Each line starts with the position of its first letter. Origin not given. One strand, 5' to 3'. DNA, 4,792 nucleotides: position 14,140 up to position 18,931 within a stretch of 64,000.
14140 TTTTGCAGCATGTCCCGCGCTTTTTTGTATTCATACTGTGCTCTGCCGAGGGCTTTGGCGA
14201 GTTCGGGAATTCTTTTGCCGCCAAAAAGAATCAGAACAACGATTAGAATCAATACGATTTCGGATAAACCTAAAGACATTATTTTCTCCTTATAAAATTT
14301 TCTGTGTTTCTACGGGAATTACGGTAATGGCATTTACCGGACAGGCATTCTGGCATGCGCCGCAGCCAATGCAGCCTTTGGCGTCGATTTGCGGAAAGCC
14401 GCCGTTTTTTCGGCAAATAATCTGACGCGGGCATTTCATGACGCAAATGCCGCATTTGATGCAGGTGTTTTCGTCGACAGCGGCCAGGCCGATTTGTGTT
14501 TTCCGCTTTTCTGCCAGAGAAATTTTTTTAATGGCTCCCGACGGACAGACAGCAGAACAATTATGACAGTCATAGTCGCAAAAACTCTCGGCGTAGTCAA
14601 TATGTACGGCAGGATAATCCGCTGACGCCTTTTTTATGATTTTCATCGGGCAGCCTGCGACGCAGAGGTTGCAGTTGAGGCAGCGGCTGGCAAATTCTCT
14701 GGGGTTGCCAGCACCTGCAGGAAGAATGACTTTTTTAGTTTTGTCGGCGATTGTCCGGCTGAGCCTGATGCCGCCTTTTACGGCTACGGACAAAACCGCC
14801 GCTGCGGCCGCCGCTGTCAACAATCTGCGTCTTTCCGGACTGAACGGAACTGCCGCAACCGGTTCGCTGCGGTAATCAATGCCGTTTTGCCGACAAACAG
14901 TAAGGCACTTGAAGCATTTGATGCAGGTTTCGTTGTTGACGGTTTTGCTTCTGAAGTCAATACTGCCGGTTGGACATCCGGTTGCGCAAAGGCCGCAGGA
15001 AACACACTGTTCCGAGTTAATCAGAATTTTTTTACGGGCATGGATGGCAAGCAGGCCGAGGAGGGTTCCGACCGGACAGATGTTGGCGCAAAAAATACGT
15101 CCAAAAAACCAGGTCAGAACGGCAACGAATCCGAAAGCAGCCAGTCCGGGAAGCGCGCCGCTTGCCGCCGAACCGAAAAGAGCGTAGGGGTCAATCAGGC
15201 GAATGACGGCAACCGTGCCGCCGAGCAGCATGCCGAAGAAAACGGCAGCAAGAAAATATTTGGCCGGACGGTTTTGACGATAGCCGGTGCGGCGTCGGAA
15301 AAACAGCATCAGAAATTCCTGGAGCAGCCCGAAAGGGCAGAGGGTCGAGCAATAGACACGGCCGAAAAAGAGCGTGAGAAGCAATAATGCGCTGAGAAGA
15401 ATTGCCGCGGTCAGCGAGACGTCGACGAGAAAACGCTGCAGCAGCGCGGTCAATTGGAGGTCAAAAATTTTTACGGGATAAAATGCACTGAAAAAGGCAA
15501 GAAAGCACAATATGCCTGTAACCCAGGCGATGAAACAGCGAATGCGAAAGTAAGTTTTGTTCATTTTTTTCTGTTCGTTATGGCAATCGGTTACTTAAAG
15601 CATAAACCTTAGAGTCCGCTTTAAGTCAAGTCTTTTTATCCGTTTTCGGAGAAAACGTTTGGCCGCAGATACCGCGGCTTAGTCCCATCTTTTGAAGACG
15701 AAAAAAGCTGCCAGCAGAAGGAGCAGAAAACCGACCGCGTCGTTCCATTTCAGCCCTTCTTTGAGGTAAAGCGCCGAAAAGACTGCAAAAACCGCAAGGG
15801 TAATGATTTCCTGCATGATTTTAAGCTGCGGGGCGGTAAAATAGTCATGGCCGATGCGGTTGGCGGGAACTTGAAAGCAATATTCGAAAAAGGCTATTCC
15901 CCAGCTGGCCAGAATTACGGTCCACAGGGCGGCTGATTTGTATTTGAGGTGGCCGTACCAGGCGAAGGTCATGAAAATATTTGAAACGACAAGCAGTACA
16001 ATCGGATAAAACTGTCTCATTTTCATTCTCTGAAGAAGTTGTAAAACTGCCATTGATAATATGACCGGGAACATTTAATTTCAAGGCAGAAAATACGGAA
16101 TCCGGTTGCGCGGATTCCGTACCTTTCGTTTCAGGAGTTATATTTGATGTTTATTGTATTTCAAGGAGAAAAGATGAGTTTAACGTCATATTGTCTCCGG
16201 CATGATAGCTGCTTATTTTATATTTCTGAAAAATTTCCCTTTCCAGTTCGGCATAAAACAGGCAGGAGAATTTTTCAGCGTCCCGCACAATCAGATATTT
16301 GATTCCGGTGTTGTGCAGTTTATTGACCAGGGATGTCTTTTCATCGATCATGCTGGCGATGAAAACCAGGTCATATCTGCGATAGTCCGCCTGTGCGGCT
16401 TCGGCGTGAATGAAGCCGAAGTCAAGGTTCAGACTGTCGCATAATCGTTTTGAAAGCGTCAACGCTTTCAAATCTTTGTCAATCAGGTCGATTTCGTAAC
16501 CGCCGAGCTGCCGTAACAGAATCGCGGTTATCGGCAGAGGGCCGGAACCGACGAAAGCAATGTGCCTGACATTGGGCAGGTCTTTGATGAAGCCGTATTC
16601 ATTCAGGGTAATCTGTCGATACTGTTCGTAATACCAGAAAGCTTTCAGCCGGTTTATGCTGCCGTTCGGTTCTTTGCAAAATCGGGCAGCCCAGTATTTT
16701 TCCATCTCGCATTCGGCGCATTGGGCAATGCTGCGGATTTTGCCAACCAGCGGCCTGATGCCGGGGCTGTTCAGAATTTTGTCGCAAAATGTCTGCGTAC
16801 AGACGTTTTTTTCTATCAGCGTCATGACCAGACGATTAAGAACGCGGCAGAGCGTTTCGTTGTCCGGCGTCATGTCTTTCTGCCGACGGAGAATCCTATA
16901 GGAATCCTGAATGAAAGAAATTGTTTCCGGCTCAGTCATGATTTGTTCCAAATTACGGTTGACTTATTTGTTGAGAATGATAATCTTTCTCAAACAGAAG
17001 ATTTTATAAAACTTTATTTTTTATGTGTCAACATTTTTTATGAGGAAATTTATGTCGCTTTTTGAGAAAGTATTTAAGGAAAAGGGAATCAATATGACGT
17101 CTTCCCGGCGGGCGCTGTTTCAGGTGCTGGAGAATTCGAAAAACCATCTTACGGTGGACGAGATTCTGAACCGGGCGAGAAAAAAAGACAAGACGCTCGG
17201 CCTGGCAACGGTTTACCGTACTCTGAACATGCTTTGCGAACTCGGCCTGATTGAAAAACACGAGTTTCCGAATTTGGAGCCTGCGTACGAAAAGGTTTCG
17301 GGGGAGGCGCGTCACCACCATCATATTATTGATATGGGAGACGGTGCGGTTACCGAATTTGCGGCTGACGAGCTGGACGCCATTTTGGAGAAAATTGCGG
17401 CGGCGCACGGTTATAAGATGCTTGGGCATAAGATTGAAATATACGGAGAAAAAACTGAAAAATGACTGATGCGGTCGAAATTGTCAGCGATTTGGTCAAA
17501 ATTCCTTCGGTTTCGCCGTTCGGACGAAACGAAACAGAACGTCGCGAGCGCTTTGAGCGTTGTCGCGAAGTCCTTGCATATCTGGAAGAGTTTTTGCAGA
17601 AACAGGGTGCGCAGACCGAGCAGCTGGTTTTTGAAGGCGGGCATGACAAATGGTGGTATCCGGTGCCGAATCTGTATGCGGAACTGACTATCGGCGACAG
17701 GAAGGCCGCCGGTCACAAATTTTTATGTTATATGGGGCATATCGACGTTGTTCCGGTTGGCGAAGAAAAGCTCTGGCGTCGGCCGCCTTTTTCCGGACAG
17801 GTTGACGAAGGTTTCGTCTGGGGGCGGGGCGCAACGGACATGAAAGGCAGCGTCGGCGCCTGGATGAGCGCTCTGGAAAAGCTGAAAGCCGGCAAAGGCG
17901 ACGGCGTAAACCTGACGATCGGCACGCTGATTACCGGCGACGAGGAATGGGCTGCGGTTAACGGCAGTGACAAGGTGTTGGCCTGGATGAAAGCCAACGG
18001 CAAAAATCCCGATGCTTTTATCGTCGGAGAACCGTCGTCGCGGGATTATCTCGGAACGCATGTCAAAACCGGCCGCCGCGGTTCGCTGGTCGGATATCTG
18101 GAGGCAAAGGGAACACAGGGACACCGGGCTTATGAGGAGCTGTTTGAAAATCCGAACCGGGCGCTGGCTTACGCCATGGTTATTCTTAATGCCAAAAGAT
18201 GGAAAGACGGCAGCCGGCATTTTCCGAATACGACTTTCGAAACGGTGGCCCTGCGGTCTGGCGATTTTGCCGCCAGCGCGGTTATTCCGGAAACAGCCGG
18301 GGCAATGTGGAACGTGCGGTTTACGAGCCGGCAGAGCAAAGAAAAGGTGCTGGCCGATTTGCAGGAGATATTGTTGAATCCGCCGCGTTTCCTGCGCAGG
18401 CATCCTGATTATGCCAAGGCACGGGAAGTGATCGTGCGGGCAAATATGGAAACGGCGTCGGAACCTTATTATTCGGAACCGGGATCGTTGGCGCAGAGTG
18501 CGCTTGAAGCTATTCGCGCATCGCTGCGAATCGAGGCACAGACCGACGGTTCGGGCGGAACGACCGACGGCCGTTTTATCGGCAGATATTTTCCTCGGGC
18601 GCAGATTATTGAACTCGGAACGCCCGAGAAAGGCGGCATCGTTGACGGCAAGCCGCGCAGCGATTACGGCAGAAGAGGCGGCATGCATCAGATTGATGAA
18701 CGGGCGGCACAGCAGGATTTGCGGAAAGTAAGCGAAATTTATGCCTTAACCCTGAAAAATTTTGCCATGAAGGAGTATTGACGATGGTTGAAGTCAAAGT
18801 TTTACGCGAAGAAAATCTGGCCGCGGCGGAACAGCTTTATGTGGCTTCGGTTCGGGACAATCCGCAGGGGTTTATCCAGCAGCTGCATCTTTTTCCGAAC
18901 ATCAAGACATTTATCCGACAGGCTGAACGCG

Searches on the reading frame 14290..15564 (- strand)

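Call 59: search_protein_families(library=pfam, proteins=[window:14290-15564:-], max_evalue=0.00001)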
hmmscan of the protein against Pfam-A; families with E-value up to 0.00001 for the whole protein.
window:14290-15564:- (424 aa): 15 families
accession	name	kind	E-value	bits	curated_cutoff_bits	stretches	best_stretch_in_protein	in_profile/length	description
PF12838.12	Fer4_7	-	5.7e-26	91.2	27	3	367-412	1-52/52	4Fe-4S dicluster domain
PF00037.32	Fer4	-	1.3e-25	88.6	21.1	1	391-414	1-24/24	4Fe-4S binding domain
PF12837.12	Fer4_6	-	1.7e-24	84.9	25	0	361-383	2-24/24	4Fe-4S binding domain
PF12801.12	Fer4_5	-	3.3e-21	75.4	22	2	51-94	3-46/48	4Fe-4S binding domain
PF14697.11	Fer4_21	-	6e-20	71.6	35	1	361-414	1-58/59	4Fe-4S dicluster domain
PF13237.11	Fer4_10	-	2e-19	69.7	25.5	2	179-224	1-52/53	4Fe-4S dicluster domain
PF13187.11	Fer4_9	-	5e-19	68.5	27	3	368-413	2-52/52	4Fe-4S dicluster domain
PF12797.12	Fer4_2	-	4.8e-16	57.9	24.5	1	391-410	3-22/22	4Fe-4S binding domain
PF13183.11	Fer4_8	-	9.1e-16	58.6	27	1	212-309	3-68/68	4Fe-4S dicluster domain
PF13484.11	Fer4_16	-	1.3e-15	58.3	30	0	186-215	1-30/66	4Fe-4S double cluster binding domain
PF25160.1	LdpA_Fe-S-bd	-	5.5e-15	55.3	27.6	0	159-206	9-47/49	LdpA Fe-S cluster-binding domain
PF12798.12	Fer4_3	-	4e-08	33.9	27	0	398-412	1-15/15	4Fe-4S binding domain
PF12800.12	Fer4_4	-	4.5e-07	30.1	24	0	397-410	3-16/17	4Fe-4S binding domain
PF13534.11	Fer4_17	-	1e-06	29.6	22.2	0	214-309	2-60/61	4Fe-4S dicluster domain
PF13746.11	Fer4_18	-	5.7e-06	26.9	27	0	184-226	58-97/114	4Fe-4S dicluster domain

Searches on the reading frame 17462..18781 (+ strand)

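Call 59: search_protein_families(library=pfam, proteins=[window:17462-18781:+], max_evalue=0.00001)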
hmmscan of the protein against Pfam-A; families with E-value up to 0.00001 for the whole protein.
window:17462-18781:+ (439 aa): 2 families
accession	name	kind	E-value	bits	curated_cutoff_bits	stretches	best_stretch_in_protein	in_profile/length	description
PF01546.33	Peptidase_M20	-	9.5e-29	101.2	24.6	1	90-432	2-205/206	Peptidase family M20/M25/M40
PF07687.19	M20_dimer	-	9.7e-15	54.9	21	1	203-305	1-100/107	Peptidase dimerisation domain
